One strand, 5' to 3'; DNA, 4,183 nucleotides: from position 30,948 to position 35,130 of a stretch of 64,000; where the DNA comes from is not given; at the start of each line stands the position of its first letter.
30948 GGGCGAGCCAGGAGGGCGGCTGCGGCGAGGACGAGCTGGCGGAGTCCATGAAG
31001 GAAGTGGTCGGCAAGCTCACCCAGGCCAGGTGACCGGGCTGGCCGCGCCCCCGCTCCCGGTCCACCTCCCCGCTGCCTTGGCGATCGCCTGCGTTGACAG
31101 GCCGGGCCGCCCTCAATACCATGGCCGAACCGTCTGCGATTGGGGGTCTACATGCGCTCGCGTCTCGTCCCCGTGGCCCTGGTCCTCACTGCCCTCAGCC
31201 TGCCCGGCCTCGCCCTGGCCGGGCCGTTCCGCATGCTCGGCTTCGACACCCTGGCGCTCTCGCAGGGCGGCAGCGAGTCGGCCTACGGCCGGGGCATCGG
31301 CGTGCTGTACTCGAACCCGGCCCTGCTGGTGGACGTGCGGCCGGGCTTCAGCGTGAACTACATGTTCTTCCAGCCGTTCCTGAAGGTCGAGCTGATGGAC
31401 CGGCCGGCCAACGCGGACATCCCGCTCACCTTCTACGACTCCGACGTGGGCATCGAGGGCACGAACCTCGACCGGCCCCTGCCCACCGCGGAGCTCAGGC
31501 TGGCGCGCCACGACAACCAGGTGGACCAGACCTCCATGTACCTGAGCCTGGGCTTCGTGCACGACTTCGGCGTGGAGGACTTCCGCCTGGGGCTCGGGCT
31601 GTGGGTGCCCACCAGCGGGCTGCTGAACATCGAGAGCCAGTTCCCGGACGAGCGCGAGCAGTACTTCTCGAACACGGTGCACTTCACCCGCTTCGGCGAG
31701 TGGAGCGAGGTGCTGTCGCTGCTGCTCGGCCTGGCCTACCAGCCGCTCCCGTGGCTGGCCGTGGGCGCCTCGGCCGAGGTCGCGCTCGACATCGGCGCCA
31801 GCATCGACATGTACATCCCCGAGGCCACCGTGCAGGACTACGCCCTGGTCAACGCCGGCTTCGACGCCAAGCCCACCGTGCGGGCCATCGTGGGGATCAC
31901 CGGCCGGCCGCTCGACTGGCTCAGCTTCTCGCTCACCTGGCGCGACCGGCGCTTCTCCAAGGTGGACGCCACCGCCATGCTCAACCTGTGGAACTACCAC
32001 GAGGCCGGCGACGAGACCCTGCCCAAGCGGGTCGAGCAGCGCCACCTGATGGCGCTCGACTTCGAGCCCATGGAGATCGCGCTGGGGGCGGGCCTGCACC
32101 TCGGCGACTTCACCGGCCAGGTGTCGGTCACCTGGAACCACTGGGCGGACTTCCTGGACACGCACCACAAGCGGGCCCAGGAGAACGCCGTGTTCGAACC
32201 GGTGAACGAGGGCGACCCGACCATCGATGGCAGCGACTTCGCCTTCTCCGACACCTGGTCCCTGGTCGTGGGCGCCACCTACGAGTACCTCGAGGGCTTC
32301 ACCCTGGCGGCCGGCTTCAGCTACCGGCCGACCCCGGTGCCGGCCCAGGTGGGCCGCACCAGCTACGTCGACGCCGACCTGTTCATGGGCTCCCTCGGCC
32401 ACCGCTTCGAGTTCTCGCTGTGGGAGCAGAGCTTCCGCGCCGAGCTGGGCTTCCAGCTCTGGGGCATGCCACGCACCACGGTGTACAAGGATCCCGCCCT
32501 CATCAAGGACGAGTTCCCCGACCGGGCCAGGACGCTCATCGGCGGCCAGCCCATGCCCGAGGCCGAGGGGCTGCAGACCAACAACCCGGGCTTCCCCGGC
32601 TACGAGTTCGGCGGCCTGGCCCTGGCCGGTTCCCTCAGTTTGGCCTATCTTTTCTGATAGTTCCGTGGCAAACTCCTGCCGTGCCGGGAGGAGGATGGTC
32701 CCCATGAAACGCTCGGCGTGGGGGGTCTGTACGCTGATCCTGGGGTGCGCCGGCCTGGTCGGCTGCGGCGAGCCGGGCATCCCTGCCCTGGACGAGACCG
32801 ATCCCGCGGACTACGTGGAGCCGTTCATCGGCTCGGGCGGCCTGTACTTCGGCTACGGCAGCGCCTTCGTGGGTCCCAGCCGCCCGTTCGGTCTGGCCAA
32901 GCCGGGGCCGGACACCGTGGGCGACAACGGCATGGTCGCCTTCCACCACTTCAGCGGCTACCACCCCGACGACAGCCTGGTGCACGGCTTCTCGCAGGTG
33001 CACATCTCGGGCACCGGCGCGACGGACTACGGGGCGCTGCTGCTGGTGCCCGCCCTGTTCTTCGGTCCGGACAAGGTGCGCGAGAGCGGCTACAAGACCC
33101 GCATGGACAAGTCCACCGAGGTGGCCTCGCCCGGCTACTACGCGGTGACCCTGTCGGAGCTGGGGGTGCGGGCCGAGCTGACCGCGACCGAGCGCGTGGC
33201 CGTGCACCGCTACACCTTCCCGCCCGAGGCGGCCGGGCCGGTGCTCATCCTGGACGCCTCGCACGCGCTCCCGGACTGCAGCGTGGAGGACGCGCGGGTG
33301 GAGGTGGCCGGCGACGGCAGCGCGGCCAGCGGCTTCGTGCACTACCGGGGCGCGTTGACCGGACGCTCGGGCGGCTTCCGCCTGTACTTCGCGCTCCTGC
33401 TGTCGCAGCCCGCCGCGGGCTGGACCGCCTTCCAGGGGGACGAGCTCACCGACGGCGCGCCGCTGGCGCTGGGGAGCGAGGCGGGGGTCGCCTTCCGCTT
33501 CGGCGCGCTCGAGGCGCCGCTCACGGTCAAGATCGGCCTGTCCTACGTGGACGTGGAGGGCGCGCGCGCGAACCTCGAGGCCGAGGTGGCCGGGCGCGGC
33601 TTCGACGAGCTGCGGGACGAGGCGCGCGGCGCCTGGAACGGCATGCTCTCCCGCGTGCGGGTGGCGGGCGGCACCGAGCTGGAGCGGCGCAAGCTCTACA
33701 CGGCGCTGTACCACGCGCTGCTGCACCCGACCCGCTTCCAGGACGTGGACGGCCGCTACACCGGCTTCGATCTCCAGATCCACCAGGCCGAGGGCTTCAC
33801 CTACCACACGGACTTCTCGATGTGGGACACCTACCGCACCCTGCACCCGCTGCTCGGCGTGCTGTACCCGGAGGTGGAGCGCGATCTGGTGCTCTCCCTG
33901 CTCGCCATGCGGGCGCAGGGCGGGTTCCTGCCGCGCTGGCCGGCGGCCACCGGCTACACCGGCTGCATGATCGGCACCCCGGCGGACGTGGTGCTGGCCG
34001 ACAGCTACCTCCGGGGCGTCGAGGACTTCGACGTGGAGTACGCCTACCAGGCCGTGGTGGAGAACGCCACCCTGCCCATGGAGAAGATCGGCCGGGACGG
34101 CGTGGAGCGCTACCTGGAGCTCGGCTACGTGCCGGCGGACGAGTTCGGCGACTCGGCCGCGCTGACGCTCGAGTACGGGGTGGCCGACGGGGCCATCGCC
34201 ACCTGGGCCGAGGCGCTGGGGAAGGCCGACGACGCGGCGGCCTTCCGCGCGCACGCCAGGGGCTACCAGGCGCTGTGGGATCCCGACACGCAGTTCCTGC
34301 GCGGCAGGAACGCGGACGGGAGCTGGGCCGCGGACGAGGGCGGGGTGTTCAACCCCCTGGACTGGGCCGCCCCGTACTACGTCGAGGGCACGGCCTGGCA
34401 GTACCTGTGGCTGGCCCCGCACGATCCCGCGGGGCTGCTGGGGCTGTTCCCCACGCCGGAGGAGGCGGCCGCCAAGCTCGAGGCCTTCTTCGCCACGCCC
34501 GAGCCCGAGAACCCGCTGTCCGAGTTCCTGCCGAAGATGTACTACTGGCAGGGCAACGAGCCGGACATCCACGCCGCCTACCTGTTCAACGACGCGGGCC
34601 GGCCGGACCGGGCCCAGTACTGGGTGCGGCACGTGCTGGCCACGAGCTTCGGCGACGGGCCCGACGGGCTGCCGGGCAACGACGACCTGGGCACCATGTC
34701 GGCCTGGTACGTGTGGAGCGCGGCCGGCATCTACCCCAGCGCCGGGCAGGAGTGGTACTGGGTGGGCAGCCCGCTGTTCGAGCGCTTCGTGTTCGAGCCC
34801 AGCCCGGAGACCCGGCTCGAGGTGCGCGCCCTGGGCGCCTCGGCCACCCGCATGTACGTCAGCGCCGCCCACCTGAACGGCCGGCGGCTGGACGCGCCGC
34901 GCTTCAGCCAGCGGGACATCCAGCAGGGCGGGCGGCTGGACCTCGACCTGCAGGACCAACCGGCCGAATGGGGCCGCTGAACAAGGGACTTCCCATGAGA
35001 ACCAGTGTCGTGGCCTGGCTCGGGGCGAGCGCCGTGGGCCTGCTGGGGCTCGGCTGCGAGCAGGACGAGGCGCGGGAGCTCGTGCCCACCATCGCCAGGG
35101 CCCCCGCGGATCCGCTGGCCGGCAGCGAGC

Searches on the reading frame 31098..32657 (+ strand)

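Call 60: search_protein_families(library=pfam, proteins=[window:31098-32657:+], max_evalue=0.0001)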
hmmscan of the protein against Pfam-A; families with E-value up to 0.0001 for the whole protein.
window:31098-32657:+ (519 aa): 1 family
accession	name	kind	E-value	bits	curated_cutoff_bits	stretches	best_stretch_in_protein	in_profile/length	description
PF03349.22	Toluene_X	-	1.2e-11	44.2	29.7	1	338-439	279-369/421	Outer membrane protein transport protein (OMPP1/FadL/TodX)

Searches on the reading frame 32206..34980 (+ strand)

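Call 60: search_protein_families(library=pfam, proteins=[window:32206-34980:+], max_evalue=0.0001)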
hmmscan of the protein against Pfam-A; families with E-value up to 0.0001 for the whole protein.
window:32206-34980:+ (924 aa): 2 families
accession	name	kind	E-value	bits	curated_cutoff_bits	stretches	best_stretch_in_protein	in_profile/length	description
PF07971.18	Glyco_hydro_92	-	5.5e-151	504.1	24.6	1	452-916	1-463/464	Glycosyl hydrolase family 92 catalytic domain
PF17678.7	Glyco_hydro_92N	-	2e-54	185.4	34.5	1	203-446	1-236/236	Glycosyl hydrolase family 92 N-terminal domain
